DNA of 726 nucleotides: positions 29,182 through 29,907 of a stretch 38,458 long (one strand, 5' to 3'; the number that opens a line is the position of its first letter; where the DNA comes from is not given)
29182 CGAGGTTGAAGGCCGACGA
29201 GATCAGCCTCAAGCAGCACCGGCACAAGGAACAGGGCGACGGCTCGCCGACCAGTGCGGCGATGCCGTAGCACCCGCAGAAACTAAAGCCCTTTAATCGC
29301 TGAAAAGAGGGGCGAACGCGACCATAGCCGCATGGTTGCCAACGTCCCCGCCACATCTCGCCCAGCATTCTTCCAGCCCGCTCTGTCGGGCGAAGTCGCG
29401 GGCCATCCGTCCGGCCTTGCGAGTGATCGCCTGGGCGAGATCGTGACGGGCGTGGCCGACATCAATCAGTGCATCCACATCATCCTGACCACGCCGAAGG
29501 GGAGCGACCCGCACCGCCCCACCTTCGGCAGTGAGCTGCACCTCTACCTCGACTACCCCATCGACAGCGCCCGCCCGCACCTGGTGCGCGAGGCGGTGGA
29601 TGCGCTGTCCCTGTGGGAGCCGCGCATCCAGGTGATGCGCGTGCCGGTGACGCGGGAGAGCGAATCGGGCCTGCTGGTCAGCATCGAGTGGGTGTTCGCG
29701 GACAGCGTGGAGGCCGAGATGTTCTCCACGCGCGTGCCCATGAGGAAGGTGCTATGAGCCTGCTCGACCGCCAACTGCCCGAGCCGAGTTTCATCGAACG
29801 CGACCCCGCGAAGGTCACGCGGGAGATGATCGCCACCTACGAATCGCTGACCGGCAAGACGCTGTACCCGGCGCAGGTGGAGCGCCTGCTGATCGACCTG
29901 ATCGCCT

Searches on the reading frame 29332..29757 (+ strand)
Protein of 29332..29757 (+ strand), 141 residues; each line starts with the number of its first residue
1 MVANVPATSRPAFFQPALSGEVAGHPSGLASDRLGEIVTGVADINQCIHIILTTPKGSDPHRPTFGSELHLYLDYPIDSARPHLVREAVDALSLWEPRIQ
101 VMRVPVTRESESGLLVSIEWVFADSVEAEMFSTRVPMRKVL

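Call 10: search_protein_families(library=pfam, proteins=[window:29332-29757:+], max_evalue=0.01)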
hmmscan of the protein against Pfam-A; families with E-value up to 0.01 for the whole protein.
window:29332-29757:+ (141 aa): 1 family
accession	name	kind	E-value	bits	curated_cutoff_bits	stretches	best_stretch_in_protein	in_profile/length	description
PF04965.19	GPW_gp25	-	1.4e-12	47.7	27.2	1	41-119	4-88/96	Baseplate wedge protein gp25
